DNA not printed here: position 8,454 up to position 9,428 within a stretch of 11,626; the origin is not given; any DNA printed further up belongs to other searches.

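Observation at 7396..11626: Both trehalose biosynthesis routes fused into one operon with overlapping or near-overlapping stop/start codons: GT20 OtsA-like, OtsB, unknown protein, TreT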

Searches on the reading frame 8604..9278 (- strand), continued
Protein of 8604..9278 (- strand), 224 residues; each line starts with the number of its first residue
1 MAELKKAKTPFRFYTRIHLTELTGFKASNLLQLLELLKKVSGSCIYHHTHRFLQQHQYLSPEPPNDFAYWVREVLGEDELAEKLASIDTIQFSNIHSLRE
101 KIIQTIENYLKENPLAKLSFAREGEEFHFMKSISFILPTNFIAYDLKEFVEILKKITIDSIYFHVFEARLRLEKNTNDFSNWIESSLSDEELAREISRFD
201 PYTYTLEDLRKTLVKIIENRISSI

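Call 34: find_related_loci(query=A3, collection=genome_contigs, flank=10000)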
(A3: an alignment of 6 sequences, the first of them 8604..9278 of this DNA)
Query A3 (224 aa) in genome_contigs; peptide patterns used: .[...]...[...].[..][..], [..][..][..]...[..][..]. (x = any residue, [..] = any of these).
599 stretches matched a pattern (row limit reached: there are more); 575 encode a relative of the query (tblastn E <= 1e-3); the best 80 are kept; 80 distinct loci.
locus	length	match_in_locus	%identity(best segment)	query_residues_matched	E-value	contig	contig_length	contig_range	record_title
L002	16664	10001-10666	76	1-222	3e-120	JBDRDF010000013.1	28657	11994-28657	MAG: Candidatus Omnitrophota bacterium isolate MEGAHIT-group-1.237 k141_6353198, whole genome shotgun sequence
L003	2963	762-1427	77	1-222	2e-123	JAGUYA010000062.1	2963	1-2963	MAG: Candidatus Omnitrophota bacterium isolate DeMMO4_14 c_000000018981, whole genome shotgun sequence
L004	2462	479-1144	77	1-222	1e-121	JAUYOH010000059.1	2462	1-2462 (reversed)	MAG: Candidatus Omnitrophota bacterium isolate C4_maxbin.042 C4_k141_568397, whole genome shotgun sequence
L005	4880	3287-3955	74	1-223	5e-117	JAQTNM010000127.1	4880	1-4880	MAG: Candidatus Omnitrophota bacterium isolate STA_64 NODE_44239_length_4880_cov_2.879445_Sandtown_A, whole genome shotg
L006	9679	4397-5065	76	1-223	8e-116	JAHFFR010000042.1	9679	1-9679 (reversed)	MAG: Candidatus Omnitrophota bacterium isolate nzgw297 NODE_7822_length_9680_cov_16.019249, whole genome shotgun sequenc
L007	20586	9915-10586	74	1-224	3e-115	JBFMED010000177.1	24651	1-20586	MAG: bacterium isolate MAG236 MAG236_177, whole genome shotgun sequence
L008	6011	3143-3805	73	1-221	2e-115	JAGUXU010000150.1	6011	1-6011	MAG: Candidatus Omnitrophota bacterium isolate DeMMO4_7 c_000000014732, whole genome shotgun sequence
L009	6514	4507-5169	74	1-221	3e-115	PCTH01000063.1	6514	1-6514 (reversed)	MAG: Candidatus Omnitrophica bacterium CG22_combo_CG10-13_8_21_14_all_43_16 CG22_scaffold_8344_c, whole genome shotgun s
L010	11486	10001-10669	74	1-223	3e-115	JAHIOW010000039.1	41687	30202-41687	MAG: Candidatus Omnitrophota bacterium isolate KR13_S3.mb.28 KR13_S3.mb.28_k141_328618, whole genome shotgun sequence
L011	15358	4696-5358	73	1-221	9e-115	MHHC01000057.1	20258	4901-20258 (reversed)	MAG: Omnitrophica WOR_2 bacterium RIFCSPLOWO2_12_FULL_51_24 rifcsplowo2_12_scaffold_5362, whole genome shotgun sequence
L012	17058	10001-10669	74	1-223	2e-114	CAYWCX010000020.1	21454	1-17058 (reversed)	MAG TPA_asm: uncultured Planctomycetales bacterium isolate SRP098346_co1_343 genome assembly, contig: NODE_2258_length_2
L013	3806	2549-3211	73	1-221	9e-116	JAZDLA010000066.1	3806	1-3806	MAG: Candidatus Omnitrophota bacterium isolate MEGAHIT-group-0.561 k141_5736112, whole genome shotgun sequence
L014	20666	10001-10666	73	1-222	4e-114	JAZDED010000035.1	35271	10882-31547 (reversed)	MAG: Candidatus Omnitrophota bacterium isolate MEGAHIT-group-0.121 k141_663164, whole genome shotgun sequence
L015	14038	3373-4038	73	1-222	5e-114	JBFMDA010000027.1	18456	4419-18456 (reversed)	MAG: Candidatus Omnitrophota bacterium isolate MAG207 MAG207_27, whole genome shotgun sequence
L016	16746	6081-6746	73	1-222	2e-113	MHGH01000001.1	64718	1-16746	MAG: Omnitrophica WOR_2 bacterium RBG_13_41_10 RBG_13_scaffold_118, whole genome shotgun sequence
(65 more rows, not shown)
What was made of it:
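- Tried and rejected: A 6-sequence alignment worked, but the best 80 genome hits were all Omnitrophota (call 34).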

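Call 37: find_homologous_proteins(query=P0225)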
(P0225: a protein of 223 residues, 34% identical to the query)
Query P0225 (223 aa): 20 proteins with E <= 0.001 among 1452 candidates.
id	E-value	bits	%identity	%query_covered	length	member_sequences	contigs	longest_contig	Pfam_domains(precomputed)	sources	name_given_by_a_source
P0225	8.3e-141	485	100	100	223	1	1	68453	PF19027.6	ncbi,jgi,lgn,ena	-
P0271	1.5e-77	278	61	94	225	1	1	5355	PF19027.6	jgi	jgi:hypothetical protein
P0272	7.3e-69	250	56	95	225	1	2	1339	PF19027.6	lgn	-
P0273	1.0e-51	194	47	96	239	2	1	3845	PF19027.6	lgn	-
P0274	4.0e-51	192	47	87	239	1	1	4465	PF19027.6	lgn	-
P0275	7.7e-50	188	46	93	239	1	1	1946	PF19027.6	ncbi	-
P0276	5.8e-49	185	42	97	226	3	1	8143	PF19027.6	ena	-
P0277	1.4e-47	180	46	94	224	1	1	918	PF19027.6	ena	-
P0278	2.5e-47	180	43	93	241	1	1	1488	PF19027.6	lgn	-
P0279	4.1e-47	179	44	95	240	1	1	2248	PF19027.6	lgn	-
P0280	6.4e-47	178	44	96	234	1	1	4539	PF19027.6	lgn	-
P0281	7.8e-47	178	44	96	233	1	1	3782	PF19027.6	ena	-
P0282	1.1e-46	177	44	95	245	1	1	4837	PF19027.6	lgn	-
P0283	1.9e-46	177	44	94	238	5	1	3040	PF19027.6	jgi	-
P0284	3.3e-46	176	43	96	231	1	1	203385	PF19027.6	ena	-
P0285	1.4e-45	174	43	93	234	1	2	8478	PF19027.6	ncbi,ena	-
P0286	3.2e-45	173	41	96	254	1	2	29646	PF19027.6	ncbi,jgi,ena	-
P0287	4.6e-45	172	43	92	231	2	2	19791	PF19027.6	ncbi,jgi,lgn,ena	-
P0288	2.3e-44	170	42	94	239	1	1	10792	PF19027.6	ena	-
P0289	1.2e-42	164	45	93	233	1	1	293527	PF19027.6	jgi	-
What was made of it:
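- Tried and rejected: One homologue search was spent on a single distant protein (P0225) instead of the profile, and it returned only 20 hits (call 37).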

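Call 38: find_homologous_proteins(query=A1, max_evalue=1e-10)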
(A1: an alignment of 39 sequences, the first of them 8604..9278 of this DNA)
Query A1 (39 sequences) (224 aa, profile of the alignment): 4943 proteins with E <= 1e-10 among 8000 candidates; the best 120 are listed.
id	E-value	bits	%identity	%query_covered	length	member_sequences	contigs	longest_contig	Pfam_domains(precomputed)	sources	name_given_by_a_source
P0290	1.6e-94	334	61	100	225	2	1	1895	PF19027.6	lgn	-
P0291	5.7e-94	332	74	100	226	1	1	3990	PF19027.6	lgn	-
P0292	7.1e-94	331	60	99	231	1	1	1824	PF19027.6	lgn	-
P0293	8.6e-94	331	60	97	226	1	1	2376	PF19027.6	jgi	-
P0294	9.2e-94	331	60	97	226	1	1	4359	PF19027.6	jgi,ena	-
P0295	2.0e-93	330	60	97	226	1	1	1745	PF19027.6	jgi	-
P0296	2.1e-93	330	61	99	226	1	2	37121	PF19027.6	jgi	jgi:septum formation topological specificity factor MinE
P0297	2.2e-93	330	61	99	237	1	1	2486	PF19027.6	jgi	-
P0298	2.3e-93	330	70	98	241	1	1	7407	PF19027.6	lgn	-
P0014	2.5e-93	330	78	100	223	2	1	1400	PF19027.6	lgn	-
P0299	2.8e-93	329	73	99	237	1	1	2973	PF19027.6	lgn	-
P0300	3.1e-93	329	75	98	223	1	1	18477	PF19027.6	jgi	jgi:hypothetical protein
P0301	5.3e-93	329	61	95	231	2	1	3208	PF19027.6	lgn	-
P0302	6.7e-93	328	60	97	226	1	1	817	PF19027.6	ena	-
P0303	8.0e-93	328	63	99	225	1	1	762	PF19027.6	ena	-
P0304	8.3e-93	328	76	97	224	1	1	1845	PF19027.6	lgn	-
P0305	9.7e-93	328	61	98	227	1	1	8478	PF19027.6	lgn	-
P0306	1.1e-92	328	68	98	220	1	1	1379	PF19027.6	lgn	-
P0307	1.2e-92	327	60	100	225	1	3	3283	PF19027.6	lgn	-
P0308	1.3e-92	327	62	97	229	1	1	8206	PF19027.6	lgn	-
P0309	1.3e-92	327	63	94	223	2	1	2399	PF19027.6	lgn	-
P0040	1.5e-92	327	76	100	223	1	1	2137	PF19027.6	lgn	-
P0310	1.5e-92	327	71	100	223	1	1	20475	PF19027.6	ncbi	ncbi:MAG: DUF5752 family protein [Candidatus Omnitrophota bacterium]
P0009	1.6e-92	327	79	100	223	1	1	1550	PF19027.6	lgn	-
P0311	1.6e-92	327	60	95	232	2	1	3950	PF19027.6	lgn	-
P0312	1.6e-92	327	73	99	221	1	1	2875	PF19027.6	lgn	-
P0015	1.8e-92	327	78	99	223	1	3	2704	PF19027.6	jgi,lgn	jgi:hypothetical protein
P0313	1.8e-92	327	60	97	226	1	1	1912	PF19027.6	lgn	-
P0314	2.2e-92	327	71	100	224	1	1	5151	PF19027.6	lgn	-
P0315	2.4e-92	326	77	95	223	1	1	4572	PF19027.6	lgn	-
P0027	2.5e-92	326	77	95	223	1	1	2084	PF19027.6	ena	-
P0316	2.7e-92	326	61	99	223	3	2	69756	PF19027.6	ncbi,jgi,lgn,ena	jgi:hypothetical protein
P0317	2.9e-92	326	70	100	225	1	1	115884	PF19027.6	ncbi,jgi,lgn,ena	-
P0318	2.9e-92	326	60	99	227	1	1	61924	PF19027.6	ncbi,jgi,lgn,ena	-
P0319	3.0e-92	326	70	99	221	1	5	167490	PF19027.6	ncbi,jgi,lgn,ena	-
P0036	3.0e-92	326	77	99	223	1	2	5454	PF19027.6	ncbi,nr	ncbi:MAG: DUF5752 family protein [Candidatus Omnitrophica bacterium]|nr:DUF5752 family protein [Cand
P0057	3.2e-92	326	76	100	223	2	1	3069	PF19027.6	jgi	-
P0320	3.3e-92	326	69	98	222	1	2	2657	PF19027.6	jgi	jgi:hypothetical protein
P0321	3.4e-92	326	71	99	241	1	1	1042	PF19027.6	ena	-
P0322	3.5e-92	326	61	100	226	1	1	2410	PF19027.6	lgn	-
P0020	3.6e-92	326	77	95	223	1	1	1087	PF19027.6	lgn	-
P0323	3.7e-92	326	62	98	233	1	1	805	PF19027.6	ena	-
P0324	3.7e-92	326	72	99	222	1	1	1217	PF19027.6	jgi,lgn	-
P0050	3.8e-92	326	78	99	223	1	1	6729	PF19027.6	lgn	-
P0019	3.9e-92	326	78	99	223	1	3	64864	PF19027.6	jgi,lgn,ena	jgi:hypothetical protein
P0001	4.1e-92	326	100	100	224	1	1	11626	PF19027.6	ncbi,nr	ncbi:MAG: DUF5752 family protein [Candidatus Omnitrophica bacterium]|nr:DUF5752 family protein [Cand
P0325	4.4e-92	326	59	96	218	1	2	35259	PF19027.6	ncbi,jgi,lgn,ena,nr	ncbi:MAG TPA: hypothetical protein DCX95_01920 [Elusimicrobia bacterium]|nr:hypothetical protein [El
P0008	4.8e-92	325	79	99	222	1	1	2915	PF19027.6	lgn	-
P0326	5.1e-92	325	58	95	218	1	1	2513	PF19027.6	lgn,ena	-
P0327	5.1e-92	325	66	100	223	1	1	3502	PF19027.6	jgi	-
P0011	5.1e-92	325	80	99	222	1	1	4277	PF19027.6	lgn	-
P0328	5.6e-92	325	71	99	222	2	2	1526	PF19027.6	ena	-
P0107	5.8e-92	325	75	100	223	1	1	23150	PF19027.6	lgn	-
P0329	5.8e-92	325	59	96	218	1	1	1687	PF19027.6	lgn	-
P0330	6.0e-92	325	67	100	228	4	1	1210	PF19027.6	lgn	-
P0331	6.2e-92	325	61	99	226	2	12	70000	PF19027.6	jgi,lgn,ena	-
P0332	6.2e-92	325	73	99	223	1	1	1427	PF19027.6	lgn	-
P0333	6.2e-92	325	64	97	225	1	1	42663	PF19027.6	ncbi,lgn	-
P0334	6.3e-92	325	75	99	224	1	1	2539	PF19027.6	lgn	-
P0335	6.5e-92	325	75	99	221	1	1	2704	PF19027.6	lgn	-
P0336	6.6e-92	325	73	99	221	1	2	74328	PF19027.6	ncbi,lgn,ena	-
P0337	6.8e-92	325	76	93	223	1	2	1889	PF19027.6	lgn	-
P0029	7.2e-92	325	77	99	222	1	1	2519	PF19027.6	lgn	-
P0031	7.4e-92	325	78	99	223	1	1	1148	PF19027.6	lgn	-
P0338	7.6e-92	325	75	96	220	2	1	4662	PF19027.6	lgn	-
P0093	7.9e-92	325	73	99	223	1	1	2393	PF19027.6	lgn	-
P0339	7.9e-92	325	74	99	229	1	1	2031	PF19027.6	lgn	-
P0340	8.4e-92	325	61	99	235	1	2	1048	PF19027.6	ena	-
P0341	8.5e-92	325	73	99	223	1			PF19027.6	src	-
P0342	8.7e-92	325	71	98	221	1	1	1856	PF19027.6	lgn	-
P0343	8.7e-92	325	71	94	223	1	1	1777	PF19027.6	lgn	-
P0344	9.1e-92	325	62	98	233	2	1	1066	PF19027.6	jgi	-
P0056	1.0e-91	324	75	100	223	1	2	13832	PF19027.6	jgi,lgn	-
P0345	1.1e-91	324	69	99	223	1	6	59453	PF19027.6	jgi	jgi:hypothetical protein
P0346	1.2e-91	324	58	98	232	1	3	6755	PF19027.6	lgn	-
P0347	1.2e-91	324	69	98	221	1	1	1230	PF19027.6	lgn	-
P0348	1.2e-91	324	65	98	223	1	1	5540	PF19027.6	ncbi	-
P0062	1.3e-91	324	74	99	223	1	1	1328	PF19027.6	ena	-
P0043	1.3e-91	324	78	98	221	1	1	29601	PF19027.6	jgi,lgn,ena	-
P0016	1.3e-91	324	79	99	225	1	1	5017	PF19027.6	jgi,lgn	jgi:hypothetical protein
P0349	1.3e-91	324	75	92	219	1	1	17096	PF19027.6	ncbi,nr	ncbi:MAG: hypothetical protein JW946_05540 [Candidatus Omnitrophica bacterium]|nr:hypothetical prote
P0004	1.4e-91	324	78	100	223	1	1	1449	PF19027.6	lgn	-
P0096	1.4e-91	324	77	99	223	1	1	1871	PF19027.6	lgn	-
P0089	1.4e-91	324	77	99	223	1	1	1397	PF19027.6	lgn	-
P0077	1.4e-91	324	74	99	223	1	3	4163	PF19027.6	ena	-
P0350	1.4e-91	324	75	98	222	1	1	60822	PF19027.6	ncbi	ncbi:MAG: DUF5752 family protein [Candidatus Omnitrophota bacterium]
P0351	1.4e-91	324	57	96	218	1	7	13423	PF19027.6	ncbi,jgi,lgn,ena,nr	ncbi:MAG: hypothetical protein COS68_01840 [Elusimicrobia bacterium CG06_land_8_20_14_3_00_38_11]|nr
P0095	1.5e-91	324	74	99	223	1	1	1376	PF19027.6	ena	-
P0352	1.5e-91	324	72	99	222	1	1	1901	PF19027.6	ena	-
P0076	1.6e-91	324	74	99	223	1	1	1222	PF19027.6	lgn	-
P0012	1.6e-91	324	76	99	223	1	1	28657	PF19027.6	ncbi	ncbi:MAG: DUF5752 family protein [Candidatus Omnitrophota bacterium]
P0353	1.6e-91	324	77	97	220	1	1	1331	PF19027.6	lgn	-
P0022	1.6e-91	324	77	99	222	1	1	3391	PF19027.6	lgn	-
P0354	1.7e-91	324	67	100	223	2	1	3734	PF19027.6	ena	-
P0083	1.7e-91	324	74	100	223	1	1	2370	PF19027.6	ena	-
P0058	1.7e-91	324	75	100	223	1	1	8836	PF19027.6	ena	-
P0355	1.7e-91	324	60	98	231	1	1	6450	PF19027.6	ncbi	-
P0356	1.8e-91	324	74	99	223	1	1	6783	PF19027.6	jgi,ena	-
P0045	1.8e-91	324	75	100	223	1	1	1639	PF19027.6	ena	-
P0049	1.8e-91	324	75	100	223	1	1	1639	PF19027.6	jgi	-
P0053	1.9e-91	324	75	100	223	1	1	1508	PF19027.6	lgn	-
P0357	1.9e-91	323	70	100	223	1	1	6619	PF19027.6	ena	-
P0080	1.9e-91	323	73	99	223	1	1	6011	PF19027.6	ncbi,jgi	jgi:hypothetical protein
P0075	2.0e-91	323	75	99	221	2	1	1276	PF19027.6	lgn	-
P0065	2.1e-91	323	77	93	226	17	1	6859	PF19027.6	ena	-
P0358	2.1e-91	323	62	99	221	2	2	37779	PF19027.6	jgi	-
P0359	2.2e-91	323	64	99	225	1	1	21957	PF19027.6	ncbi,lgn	ncbi:MAG: DUF5752 family protein [Candidatus Omnitrophota bacterium]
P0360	2.2e-91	323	73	98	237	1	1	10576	PF19027.6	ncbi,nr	ncbi:MAG: DUF5752 family protein [Candidatus Omnitrophota bacterium]|nr:DUF5752 family protein [Cand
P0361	2.2e-91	323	70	99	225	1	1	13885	PF19027.6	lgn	-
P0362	2.2e-91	323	66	99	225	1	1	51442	PF19027.6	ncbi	ncbi:DUF5752 family protein [Candidatus Omnitrophota bacterium]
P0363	2.2e-91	323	76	99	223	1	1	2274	PF19027.6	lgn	-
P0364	2.2e-91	323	72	99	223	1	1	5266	PF19027.6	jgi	-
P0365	2.2e-91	323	73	99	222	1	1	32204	PF19027.6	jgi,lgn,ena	-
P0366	2.3e-91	323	58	95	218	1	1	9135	PF19027.6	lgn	-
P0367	2.3e-91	323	60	99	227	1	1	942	PF19027.6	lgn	-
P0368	2.3e-91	323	59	95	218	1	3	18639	PF19027.6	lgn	-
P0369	2.5e-91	323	72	99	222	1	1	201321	PF19027.6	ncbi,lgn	-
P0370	2.5e-91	323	67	100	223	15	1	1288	PF19027.6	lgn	-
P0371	2.6e-91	323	68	99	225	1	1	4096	PF19027.6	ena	-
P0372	2.7e-91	323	63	97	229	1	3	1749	PF19027.6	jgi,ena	-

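Call 39: find_encoding_contigs(protein=P0225, flank=8000, max_places=2)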
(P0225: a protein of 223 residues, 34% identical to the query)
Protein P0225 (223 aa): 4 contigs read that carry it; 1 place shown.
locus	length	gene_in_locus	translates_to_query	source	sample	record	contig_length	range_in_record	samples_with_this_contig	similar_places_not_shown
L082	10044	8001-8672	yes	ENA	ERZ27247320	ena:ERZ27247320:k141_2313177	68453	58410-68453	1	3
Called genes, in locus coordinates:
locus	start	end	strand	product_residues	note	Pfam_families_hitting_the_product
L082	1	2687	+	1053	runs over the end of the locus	PF27218:MJ0043_C, PF00580:UvrD-helicase, PF13086:AAA_11 (weak), PF13245:AAA_19, PF13604:AAA_30 (faint), PF13361:UvrD_C, PF13538:UvrD_C_2 (faint)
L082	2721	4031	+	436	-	PF07661:MORN_2 (faint)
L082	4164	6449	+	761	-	PF00982:Glyco_transf_20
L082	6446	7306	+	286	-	PF02358:Trehalose_PPase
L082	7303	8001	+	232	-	PF05552:MS_channel_1st_1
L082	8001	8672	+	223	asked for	PF19027:DUF5752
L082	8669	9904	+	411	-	PF21269:TreT_GT1, PF00534:Glycos_transf_1, PF20706:GT4-conflict (weak), PF13692:Glyco_trans_1_4, PF13524:Glyco_trans_1_2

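Call 40: find_encoding_contigs(protein=P0284, flank=8000, max_places=2)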
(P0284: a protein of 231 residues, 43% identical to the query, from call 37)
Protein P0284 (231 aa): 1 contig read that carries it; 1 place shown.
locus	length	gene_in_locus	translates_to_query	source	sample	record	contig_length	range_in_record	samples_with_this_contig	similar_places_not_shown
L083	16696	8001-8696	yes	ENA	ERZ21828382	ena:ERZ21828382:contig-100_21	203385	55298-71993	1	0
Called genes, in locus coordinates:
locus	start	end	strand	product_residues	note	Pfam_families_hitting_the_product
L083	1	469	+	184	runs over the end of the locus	PF13291:ACT_4 (faint), PF13740:ACT_6, PF13840:ACT_7 (faint), PF01842:ACT (weak), PF13740:ACT_6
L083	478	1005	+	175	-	PF01327:Pep_deformylase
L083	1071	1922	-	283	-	PF02621:VitK2_biosynth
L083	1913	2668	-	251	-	PF00970:FAD_binding_6, PF00175:NAD_binding_1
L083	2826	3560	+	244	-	PF00730:HhH-GPD, PF00633:HHH (weak)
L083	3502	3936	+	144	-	PF00293:NUDIX, PF14815:NUDIX_4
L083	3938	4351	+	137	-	PF09969:DUF2203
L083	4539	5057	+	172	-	PF09055:Sod_Ni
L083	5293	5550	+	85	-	PF10502:Peptidase_S26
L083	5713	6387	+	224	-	PF05552:MS_channel_1st_1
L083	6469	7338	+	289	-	PF02358:Trehalose_PPase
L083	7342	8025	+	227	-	PF05552:MS_channel_1st_1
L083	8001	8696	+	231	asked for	PF19027:DUF5752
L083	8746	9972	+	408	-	PF21269:TreT_GT1, PF00534:Glycos_transf_1, PF20706:GT4-conflict (weak), PF13692:Glyco_trans_1_4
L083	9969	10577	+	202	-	PF00702:Hydrolase, PF13419:HAD_2, PF13242:Hydrolase_like (weak)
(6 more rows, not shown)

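Call 41: find_encoding_contigs(protein=P0289, flank=8000, max_places=2)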
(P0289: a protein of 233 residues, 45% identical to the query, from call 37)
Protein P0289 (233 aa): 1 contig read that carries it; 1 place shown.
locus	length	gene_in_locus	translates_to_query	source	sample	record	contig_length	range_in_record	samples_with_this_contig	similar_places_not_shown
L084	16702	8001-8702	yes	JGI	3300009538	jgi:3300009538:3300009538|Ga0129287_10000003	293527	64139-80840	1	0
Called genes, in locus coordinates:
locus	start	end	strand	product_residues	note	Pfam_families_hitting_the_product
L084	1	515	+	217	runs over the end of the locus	-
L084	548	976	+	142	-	-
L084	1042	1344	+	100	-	-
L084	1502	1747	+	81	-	-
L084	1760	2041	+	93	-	-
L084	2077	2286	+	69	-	-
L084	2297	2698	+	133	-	PF12092:DUF3568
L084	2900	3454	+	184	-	-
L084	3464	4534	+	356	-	PF21088:MS_channel_1st (weak), PF00924:MS_channel_2nd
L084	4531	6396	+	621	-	PF00982:Glyco_transf_20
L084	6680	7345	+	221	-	PF02358:Trehalose_PPase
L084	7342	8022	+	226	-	PF05552:MS_channel_1st_1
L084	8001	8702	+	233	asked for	PF19027:DUF5752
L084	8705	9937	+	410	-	PF21269:TreT_GT1, PF20706:GT4-conflict, PF00534:Glycos_transf_1, PF13692:Glyco_trans_1_4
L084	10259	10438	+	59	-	PF01381:HTH_3 (faint), PF12728:HTH_17 (weak), PF00376:MerR, PF13411:MerR_1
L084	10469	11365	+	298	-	PF02563:Poly_export, PF22461:SLBB_2 (weak)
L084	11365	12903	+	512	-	PF13807:GNVR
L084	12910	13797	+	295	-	PF05621:TniB (faint), PF13191:AAA_16, PF13173:AAA_14 (weak), PF13401:AAA_22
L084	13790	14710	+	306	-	PF09140:MipZ (faint), PF10609:ParA, PF13614:AAA_31, PF01656:CbiA (weak)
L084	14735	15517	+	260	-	PF01061:ABC2_membrane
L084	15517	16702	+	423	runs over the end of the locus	PF00005:ABC_tran, PF13304:AAA_21 (faint), PF14524:Wzt_C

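Call 43: find_encoding_contigs(protein=P0325, flank=8000, max_places=2)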
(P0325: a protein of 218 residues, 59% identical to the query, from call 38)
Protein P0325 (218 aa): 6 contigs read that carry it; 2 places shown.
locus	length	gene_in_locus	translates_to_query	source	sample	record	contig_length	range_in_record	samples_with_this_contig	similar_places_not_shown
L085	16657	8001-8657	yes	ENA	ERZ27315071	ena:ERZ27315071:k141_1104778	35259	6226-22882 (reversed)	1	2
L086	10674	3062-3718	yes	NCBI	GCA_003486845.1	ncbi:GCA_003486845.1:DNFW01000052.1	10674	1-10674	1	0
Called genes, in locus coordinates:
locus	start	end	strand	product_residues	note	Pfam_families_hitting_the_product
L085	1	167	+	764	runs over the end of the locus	PF00672:HAMP (weak), PF00989:PAS, PF13426:PAS_9, PF00512:HisKA, PF02518:HATPase_c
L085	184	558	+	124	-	PF00072:Response_reg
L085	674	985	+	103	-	PF02699:YajC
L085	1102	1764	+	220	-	PF01966:HD (weak)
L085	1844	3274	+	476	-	PF21760:SecD_1st, PF22599:SecDF_P1_head, PF02355:SecD_SecF_C, PF03176:MMPL (weak)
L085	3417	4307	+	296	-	PF07549:Sec_GG, PF02355:SecD_SecF_C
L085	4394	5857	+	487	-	PF00982:Glyco_transf_20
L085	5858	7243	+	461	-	PF00654:Voltage_CLC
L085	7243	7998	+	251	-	PF02358:Trehalose_PPase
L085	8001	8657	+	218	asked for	PF19027:DUF5752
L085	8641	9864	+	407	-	PF21269:TreT_GT1, PF20706:GT4-conflict (weak), PF00534:Glycos_transf_1, PF13692:Glyco_trans_1_4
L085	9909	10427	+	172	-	-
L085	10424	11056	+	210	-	PF04028:DUF374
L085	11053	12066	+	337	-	PF01075:Glyco_transf_9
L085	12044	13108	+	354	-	PF13439:Glyco_transf_4, PF13477:Glyco_trans_4_2 (weak), PF00534:Glycos_transf_1, PF13692:Glyco_trans_1_4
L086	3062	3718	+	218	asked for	PF19027:DUF5752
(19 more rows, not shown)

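Call 44: find_encoding_contigs(protein=P0123, flank=8000, max_places=3)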
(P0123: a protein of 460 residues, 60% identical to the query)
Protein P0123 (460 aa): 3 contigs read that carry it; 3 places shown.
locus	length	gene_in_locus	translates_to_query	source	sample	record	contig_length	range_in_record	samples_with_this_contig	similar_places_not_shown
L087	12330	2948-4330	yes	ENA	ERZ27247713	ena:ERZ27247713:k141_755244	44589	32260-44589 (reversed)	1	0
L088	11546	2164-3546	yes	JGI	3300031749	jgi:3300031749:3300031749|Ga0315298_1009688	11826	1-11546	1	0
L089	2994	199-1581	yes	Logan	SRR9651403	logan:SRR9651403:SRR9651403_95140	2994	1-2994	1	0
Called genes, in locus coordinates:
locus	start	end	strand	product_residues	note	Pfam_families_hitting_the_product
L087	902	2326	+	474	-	PF08323:Glyco_transf_5, PF13439:Glyco_transf_4, PF13579:Glyco_trans_4_4, PF00534:Glycos_transf_1, PF13692:Glyco_trans_1_4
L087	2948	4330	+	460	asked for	PF00924:MS_channel_2nd, PF19027:DUF5752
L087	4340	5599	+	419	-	PF21269:TreT_GT1, PF20706:GT4-conflict (weak), PF00534:Glycos_transf_1, PF13692:Glyco_trans_1_4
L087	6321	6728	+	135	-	PF12728:HTH_17, PF00376:MerR, PF13411:MerR_1 (faint)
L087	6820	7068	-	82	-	-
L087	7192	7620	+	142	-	-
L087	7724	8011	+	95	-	-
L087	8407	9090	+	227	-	-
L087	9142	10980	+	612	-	PF00111:Fer2, PF17650:RACo_linker, PF17651:Raco_middle, PF14574:RACo_C_ter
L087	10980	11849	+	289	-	PF00809:Pterin_bind, PF03599:CdhD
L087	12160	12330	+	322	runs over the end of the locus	PF01497:Peripla_BP_2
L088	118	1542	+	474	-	PF08323:Glyco_transf_5, PF13439:Glyco_transf_4, PF13579:Glyco_trans_4_4, PF00534:Glycos_transf_1, PF13692:Glyco_trans_1_4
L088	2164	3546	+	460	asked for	PF00924:MS_channel_2nd, PF19027:DUF5752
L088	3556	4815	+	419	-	PF21269:TreT_GT1, PF20706:GT4-conflict (weak), PF00534:Glycos_transf_1, PF13692:Glyco_trans_1_4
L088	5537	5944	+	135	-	PF12728:HTH_17, PF00376:MerR, PF13411:MerR_1 (faint)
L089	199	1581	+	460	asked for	PF00924:MS_channel_2nd, PF19027:DUF5752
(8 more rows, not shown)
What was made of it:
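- These fusions sit directly upstream of treT (call 44).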
